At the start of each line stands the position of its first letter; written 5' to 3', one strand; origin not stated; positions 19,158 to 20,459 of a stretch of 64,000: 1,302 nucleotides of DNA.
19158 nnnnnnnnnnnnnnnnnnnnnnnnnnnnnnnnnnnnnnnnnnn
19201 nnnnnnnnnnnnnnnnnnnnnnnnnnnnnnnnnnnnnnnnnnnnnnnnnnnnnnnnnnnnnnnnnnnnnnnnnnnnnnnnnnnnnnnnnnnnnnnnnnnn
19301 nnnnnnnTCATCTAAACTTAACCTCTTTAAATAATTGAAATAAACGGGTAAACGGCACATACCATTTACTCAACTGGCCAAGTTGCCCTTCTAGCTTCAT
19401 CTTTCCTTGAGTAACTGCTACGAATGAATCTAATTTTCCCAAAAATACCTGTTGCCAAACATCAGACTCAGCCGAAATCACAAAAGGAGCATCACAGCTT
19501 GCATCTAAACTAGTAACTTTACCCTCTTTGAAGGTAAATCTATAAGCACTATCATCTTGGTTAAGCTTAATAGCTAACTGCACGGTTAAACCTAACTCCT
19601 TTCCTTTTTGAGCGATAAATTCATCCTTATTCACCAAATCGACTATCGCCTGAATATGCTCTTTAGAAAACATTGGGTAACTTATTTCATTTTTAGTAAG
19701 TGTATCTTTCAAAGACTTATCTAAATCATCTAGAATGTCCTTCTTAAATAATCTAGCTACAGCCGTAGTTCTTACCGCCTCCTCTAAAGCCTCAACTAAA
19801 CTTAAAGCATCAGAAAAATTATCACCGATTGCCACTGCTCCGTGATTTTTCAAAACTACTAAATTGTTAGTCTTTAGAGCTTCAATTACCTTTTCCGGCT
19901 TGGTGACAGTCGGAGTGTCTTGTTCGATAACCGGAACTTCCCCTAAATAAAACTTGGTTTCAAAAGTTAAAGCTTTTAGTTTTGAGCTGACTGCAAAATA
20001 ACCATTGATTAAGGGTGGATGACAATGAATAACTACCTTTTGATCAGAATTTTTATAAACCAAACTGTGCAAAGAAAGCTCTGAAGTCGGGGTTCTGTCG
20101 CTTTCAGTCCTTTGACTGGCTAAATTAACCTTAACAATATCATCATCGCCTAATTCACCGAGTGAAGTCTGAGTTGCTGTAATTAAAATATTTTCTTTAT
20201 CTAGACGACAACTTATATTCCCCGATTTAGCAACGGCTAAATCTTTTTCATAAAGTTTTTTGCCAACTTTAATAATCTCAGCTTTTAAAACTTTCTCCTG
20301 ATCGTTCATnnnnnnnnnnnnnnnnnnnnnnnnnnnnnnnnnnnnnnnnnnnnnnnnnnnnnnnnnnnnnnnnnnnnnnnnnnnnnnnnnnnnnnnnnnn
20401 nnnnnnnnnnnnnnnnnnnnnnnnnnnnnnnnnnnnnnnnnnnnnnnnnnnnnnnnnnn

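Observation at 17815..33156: Dispersed 5'-deoxyadenosine/MTA salvage (DHAP-shunt-like) genes within the radical SAM operon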

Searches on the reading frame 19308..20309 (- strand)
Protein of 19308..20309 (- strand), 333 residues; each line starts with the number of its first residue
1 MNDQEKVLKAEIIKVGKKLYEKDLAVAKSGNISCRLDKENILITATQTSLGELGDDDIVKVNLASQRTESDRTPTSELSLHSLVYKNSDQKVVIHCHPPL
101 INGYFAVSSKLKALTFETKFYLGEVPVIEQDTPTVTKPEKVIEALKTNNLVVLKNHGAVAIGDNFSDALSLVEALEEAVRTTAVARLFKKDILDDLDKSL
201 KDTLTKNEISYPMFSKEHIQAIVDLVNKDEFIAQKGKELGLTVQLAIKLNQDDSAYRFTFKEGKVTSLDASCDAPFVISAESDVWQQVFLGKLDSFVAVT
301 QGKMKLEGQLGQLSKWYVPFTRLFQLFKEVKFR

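Call 3: search_protein_families(library=pfam, proteins=[window:19308-20309:-])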
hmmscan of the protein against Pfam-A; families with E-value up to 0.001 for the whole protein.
window:19308-20309:- (333 aa): 2 families
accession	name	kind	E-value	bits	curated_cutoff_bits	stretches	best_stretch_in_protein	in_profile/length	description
PF00596.27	Aldolase_II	-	3e-35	122.2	22.2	1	11-181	2-181/183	Class II Aldolase and Adducin N-terminal domain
PF02036.22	SCP2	-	8.7e-07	29.7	21.3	1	245-312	24-92/101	SCP-2 sterol transfer family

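Call 5: search_protein_families(library=ncbifam, proteins=[window:19308-20309:-], max_evalue=0.00001)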
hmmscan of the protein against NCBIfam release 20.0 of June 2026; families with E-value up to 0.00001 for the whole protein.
window:19308-20309:- (333 aa): 29 families (the best 25 are shown)
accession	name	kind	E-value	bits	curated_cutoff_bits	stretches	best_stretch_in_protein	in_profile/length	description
NF006413.0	PRK08660.1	equivalog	2.5e-33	115.5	203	1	9-190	3-182/184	aldolase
NF043034.1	OxoTetrPhDc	equivalog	1.4e-26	93.6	250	1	4-193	1-196/205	3-oxo-tetronate 4-phosphate decarboxylase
NF040649.1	FucA_Meth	equivalog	9.8e-26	90.8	250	1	10-185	4-176/179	L-fuculose phosphate aldolase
NF006208.0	PRK08333.1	equivalog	2.9e-23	82.5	267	1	6-180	3-178/189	aldolase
NF005302.0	PRK06833.1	equivalog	1.1e-20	74.1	264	1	9-180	7-181/214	L-fuculose-phosphate aldolase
NF006672.0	PRK09220.1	equivalog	7e-20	71.3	226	1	4-177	7-195/209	methylthioribulose 1-phosphate dehydratase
NF005123.0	PRK06557.1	subfamily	5.5e-19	68.7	251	1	6-190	10-200/223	L-ribulose-5-phosphate 4-epimerase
TIGR03328.1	salvage_mtnB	equivalog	9.4e-17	61.1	137.05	1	12-176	1-182/194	methylthioribulose 1-phosphate dehydratase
NF053831.1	RU1PAldHalo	equivalog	2.3e-16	59.9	300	1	23-186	18-183/208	ribulose-1-phosphate aldolase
NF004527.0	PRK05874.1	equivalog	1.7e-13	50.6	308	1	12-178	11-182/218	L-fuculose-phosphate aldolase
NF005244.0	PRK06754.1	equivalog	2.6e-13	49.7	281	1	11-181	10-195/214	methylthioribulose 1-phosphate dehydratase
NF004979.0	PRK06357.1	equivalog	3.7e-13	49.3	216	1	10-196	8-210/221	hypothetical protein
NF002963.0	PRK03634.1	equivalog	9.7e-13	47.8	170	1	69-180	109-236/274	rhamnulose-1-phosphate aldolase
NF005984.0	PRK08087.1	subfamily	1.5e-12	47.8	264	1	7-176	5-175/215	L-fuculose-phosphate aldolase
NF004492.0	PRK05834.1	equivalog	6.8e-11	42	139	1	8-189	6-191/197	hypothetical protein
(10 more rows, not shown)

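Call 16: search_solved_structures(query=window:19308-20309:-, max_evalue=0.00001)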
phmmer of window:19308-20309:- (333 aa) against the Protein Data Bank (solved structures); distinct sequences matched with E-value up to 0.00001: 15.
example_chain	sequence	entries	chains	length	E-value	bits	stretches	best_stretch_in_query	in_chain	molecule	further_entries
4c25_A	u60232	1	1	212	1.3e-15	60.7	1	8-192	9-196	L-FUCULOSE PHOSPHATE ALDOLASE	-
4c24_A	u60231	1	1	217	1.3e-15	60.7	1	8-192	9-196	L-FUCULOSE PHOSPHATE ALDOLASE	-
2fk5_A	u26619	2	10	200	3.4e-14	56.1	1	10-175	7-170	fuculose-1-phosphate aldolase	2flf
6voq_A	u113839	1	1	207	7.6e-14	54.9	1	5-181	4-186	Aldolase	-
6btd_A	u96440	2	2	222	5.4e-13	52.2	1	9-179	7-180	Fuculose phosphate aldolase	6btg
6vop_A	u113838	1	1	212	4.8e-12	49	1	5-180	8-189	Aldolase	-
2irp_A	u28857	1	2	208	1.8e-09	40.6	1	10-176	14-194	Putative aldolase class 2 protein aq_1979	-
2opi_A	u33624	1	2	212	1.8e-08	37.3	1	22-179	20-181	L-fuculose-1-phosphate aldolase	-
1dzz_P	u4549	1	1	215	5.8e-06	29.1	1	17-178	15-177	L-fuculose phosphate aldolase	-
1dzv_P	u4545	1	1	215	5.8e-06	29.1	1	17-178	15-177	L-fuculose phosphate aldolase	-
8iah_0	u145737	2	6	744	7.2e-06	28.8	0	37-185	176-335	Adducin 1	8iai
1dzw_P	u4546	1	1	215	7.4e-06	28.7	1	17-178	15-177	L-fuculose phosphate aldolase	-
2z7b_A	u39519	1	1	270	7.9e-06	28.6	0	28-182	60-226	Mlr6791 protein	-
1pvt_A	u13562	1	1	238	8.2e-06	28.6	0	41-180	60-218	sugar-phosphate aldolase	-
7x78_A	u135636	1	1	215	8.7e-06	28.5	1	20-178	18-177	L-fuculose phosphate aldolase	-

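Call 20: find_homologous_proteins(query=window:19308-20309:-)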
Query window:19308-20309:- (333 aa): 1329 proteins with E <= 0.001 among 4888 candidates; the best 120 are listed.
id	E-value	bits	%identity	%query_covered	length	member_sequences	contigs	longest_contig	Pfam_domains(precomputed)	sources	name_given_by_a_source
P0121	8.3e-212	720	100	100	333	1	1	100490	PF00596.28,PF02036.23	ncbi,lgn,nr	ncbi:MAG: class II aldolase/adducin family protein [Candidatus Omnitrophica bacterium]|nr:class II a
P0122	1.2e-184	631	86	100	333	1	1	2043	PF00596.28,PF02036.23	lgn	-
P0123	1.1e-164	565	76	100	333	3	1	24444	PF00596.28,PF02036.23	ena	-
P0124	1.3e-157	542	75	99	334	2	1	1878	PF00596.28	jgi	-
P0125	5.8e-157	540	73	100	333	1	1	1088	PF00596.28,PF02036.23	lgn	-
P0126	6.1e-157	540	74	100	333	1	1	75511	PF00596.28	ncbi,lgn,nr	ncbi:MAG: class II aldolase/adducin family protein [Candidatus Omnitrophica bacterium]|nr:class II a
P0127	1.9e-156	538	74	100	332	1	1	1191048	PF00596.28,PF02036.23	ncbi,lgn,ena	-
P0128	2.2e-156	538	73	100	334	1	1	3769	PF00596.28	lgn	-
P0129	2.3e-156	538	76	98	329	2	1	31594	PF00596.28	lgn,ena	-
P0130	8.5e-156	536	74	99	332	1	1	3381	PF00596.28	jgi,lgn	jgi:L-fuculose-phosphate aldolase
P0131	1.9e-155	535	75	99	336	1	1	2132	PF00596.28,PF02036.23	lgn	-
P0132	4.3e-155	534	72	100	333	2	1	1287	PF00596.28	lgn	-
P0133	5.7e-155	533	72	100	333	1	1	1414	PF00596.28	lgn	-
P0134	5.9e-155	533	74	99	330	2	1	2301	PF00596.28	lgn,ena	-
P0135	1.1e-154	532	72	100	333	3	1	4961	PF00596.28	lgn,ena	-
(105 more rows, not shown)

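Call 21: find_related_loci(query=window:19308-20309:-, collection=genome_contigs, flank=10000)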
Query window:19308-20309:- (333 aa) in genome_contigs; peptide patterns used: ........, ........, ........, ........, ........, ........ (x = any residue, [..] = any of these).
159 stretches matched a pattern; 94 encode a relative of the query (tblastn E <= 1e-3); the best 80 are kept; 80 distinct loci.
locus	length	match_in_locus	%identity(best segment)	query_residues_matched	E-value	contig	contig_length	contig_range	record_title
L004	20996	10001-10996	74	1-333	3e-167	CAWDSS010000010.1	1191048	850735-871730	MAG: Candidatus Omnitrophota bacterium isolate MFD03726.bin.2.139 genome assembly, contig: contig_50884, whole genome sh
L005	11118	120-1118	72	1-333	4e-166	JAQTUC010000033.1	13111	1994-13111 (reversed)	MAG: Candidatus Omnitrophota bacterium isolate STB_55 NODE_11758_length_13111_cov_3.126848_Sandtown_B, whole genome shot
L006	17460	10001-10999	72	1-333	7e-164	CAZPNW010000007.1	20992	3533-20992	MAG TPA_asm: uncultured Planctomycetales bacterium isolate binchicken_co216_53 genome assembly, contig: k141_2241041, wh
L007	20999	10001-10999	73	1-333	2e-163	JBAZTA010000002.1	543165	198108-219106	MAG: Candidatus Omnitrophota bacterium isolate SO_2017_GW1_19 NODE_99_length_543165_cov_2.036270_OW334_2017, whole genom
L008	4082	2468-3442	75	9-333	7e-168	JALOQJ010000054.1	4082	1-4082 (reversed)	MAG: Candidatus Omnitrophota bacterium isolate Prado152 scaffold_64568, whole genome shotgun sequence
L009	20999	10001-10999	72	1-333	4e-162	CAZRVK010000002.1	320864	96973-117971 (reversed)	MAG TPA_asm: uncultured Planctomycetales bacterium isolate binchicken_co117_54 genome assembly, contig: NODE_19_length_3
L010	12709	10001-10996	71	1-333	2e-161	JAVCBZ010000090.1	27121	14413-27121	MAG: Candidatus Susulua stagnicola isolate MAG_3300035698_1005 Ga0374944_004547, whole genome shotgun sequence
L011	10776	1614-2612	71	1-333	4e-161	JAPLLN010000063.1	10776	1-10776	MAG: Candidatus Omnitrophota bacterium isolate LacPavin_0419_WC70S_MAG_47_9 LacPavin_0419_WC70S_scaffold_294150, whole g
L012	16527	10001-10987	74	4-333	2e-160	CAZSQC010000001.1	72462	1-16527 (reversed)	MAG TPA_asm: uncultured Planctomycetales bacterium isolate SRP278252_co2_861 genome assembly, contig: NODE_551_length_72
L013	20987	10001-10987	73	4-333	7e-160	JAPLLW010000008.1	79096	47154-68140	MAG: Candidatus Omnitrophota bacterium isolate LacPavin_0419_WC70L_MAG_40_11 LacPavin_0419_WC70L_scaffold_819696, whole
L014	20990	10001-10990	72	4-333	7e-160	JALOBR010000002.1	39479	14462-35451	MAG: Candidatus Omnitrophota bacterium isolate SO_2017_LW3 bin 47 NODE_2361_length_39479_cov_1.364657_LW162_2017, whole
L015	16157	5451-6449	70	1-333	5e-160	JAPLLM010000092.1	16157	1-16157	MAG: Candidatus Omnitrophota bacterium isolate LacPavin_0419_WC70L_MAG_46_7 LacPavin_0419_WC70L_scaffold_517102, whole g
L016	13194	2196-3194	71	1-333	1e-159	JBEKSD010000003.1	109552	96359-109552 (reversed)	MAG: Candidatus Omnitrophota bacterium isolate SPRUCE 526 SPRUCE_526_3, whole genome shotgun sequence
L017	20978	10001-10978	71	8-333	2e-159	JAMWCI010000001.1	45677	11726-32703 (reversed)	MAG: Candidatus Omnitrophota bacterium isolate JZ-4.bins.180.201808 NODE_762_length_45677_cov_1.311767, whole genome sho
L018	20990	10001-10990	72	4-333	5e-159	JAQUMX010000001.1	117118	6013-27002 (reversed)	MAG: Candidatus Omnitrophota bacterium isolate STD1_164 NODE_322_length_117118_cov_5.449915_Sandtown_D1, whole genome sh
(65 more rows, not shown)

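Call 26: search_solved_structures(query=window:19308-20309:-, max_evalue=0.00001, show_alignments=5)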
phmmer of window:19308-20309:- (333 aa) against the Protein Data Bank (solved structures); distinct sequences matched with E-value up to 0.00001: 15.
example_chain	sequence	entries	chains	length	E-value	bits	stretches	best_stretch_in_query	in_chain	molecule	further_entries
4c25_A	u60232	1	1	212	1.3e-15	60.7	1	8-192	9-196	L-FUCULOSE PHOSPHATE ALDOLASE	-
4c24_A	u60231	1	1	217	1.3e-15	60.7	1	8-192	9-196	L-FUCULOSE PHOSPHATE ALDOLASE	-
2fk5_A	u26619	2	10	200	3.4e-14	56.1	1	10-175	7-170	fuculose-1-phosphate aldolase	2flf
6voq_A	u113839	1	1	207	7.6e-14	54.9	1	5-181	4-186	Aldolase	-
6btd_A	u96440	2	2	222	5.4e-13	52.2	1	9-179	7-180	Fuculose phosphate aldolase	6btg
6vop_A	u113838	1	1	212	4.8e-12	49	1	5-180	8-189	Aldolase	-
2irp_A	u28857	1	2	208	1.8e-09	40.6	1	10-176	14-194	Putative aldolase class 2 protein aq_1979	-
2opi_A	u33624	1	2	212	1.8e-08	37.3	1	22-179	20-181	L-fuculose-1-phosphate aldolase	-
1dzz_P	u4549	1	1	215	5.8e-06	29.1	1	17-178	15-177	L-fuculose phosphate aldolase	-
1dzv_P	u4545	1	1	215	5.8e-06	29.1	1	17-178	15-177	L-fuculose phosphate aldolase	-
8iah_0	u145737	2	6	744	7.2e-06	28.8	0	37-185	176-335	Adducin 1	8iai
1dzw_P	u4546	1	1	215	7.4e-06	28.7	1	17-178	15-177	L-fuculose phosphate aldolase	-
2z7b_A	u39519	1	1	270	7.9e-06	28.6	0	28-182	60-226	Mlr6791 protein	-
1pvt_A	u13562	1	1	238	8.2e-06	28.6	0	41-180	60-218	sugar-phosphate aldolase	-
7x78_A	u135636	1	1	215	8.7e-06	28.5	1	20-178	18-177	L-fuculose phosphate aldolase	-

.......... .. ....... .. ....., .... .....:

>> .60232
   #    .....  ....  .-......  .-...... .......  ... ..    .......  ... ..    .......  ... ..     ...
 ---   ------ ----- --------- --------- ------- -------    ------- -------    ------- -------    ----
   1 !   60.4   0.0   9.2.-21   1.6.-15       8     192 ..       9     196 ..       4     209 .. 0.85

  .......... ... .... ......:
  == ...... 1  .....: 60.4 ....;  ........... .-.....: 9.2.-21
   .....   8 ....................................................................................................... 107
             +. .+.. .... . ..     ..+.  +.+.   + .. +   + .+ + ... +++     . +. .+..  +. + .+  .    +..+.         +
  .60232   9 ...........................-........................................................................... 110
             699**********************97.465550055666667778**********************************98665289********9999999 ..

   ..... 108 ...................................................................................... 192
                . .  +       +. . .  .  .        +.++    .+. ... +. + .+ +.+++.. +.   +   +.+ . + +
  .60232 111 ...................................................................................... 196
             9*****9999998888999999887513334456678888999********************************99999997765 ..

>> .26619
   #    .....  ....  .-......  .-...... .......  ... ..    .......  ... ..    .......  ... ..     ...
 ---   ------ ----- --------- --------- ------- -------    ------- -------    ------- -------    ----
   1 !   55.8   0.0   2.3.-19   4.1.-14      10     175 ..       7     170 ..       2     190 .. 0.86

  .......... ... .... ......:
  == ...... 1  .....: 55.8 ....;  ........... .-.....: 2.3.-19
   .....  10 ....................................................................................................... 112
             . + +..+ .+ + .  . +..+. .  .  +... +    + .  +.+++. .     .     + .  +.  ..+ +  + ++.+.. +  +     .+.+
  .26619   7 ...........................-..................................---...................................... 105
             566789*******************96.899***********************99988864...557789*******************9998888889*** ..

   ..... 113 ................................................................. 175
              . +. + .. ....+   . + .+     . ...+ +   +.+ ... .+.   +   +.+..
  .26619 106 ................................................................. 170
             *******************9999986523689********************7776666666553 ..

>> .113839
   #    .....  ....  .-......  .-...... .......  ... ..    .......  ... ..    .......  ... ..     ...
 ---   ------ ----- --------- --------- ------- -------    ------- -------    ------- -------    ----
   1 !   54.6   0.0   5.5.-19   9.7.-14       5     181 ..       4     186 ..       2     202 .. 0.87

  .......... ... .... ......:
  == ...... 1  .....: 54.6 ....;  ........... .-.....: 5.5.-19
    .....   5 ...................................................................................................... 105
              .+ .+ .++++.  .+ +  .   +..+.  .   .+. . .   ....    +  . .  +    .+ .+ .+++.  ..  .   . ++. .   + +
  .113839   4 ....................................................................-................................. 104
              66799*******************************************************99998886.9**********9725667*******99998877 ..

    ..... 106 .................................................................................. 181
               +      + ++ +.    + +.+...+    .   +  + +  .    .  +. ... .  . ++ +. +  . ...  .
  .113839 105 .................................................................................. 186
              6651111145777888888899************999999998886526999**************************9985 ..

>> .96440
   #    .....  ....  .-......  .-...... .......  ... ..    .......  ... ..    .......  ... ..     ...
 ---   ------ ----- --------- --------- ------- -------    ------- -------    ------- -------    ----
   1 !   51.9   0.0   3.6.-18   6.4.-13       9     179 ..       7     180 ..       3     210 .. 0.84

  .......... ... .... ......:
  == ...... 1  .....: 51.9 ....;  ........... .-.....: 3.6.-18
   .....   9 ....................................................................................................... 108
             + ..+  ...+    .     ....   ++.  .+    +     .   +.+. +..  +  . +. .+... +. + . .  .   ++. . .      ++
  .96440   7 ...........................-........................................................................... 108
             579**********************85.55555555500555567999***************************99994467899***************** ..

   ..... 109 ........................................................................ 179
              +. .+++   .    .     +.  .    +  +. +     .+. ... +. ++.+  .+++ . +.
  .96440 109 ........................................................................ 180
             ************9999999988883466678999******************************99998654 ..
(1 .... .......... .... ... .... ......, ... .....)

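Call 53: predict_structure(alignment_id=A1)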
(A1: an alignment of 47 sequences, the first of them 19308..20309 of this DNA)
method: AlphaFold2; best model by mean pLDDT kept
length: 333 residues; sequences in the alignment: 47
mean_pLDDT: 84.0   pTM: 0.56
mean pLDDT of the five models: 84.0, 83.4, 81.9, 80.9, 79.1
residues with pLDDT >= 90: 143; 70-90: 144; 50-70: 36; < 50: 10
segments of 3 or more residues with pLDDT < 50: 199-202, 204-207
pLDDT, mean of each block of 10 residues (from residue 1): 87 95 79 94 92 93 89 90 92 93 86 67 85 76 92 91 94 90 69 52 52 89 86 84 90 90 92 91 89 75 82 70 78 80
secondary structure, 60 per line:
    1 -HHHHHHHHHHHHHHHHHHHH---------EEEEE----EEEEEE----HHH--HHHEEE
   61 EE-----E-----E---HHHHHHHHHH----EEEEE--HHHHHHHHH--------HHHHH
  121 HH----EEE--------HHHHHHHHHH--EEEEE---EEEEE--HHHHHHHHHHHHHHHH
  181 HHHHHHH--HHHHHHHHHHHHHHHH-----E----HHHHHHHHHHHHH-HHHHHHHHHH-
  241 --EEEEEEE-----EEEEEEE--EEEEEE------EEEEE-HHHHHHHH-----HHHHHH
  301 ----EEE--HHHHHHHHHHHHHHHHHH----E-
elements in order: H2-21 E31-35 E40-45 E58-62 H78-87 E92-96 H99-107 H116-122 E127-129 H138-147 E150-154 E158-162 H165-187 H190-205 H216-228 H230-239 E243-249 E255-261 E264-269 E276-280 H282-289 H295-300 E305-307 H310-327
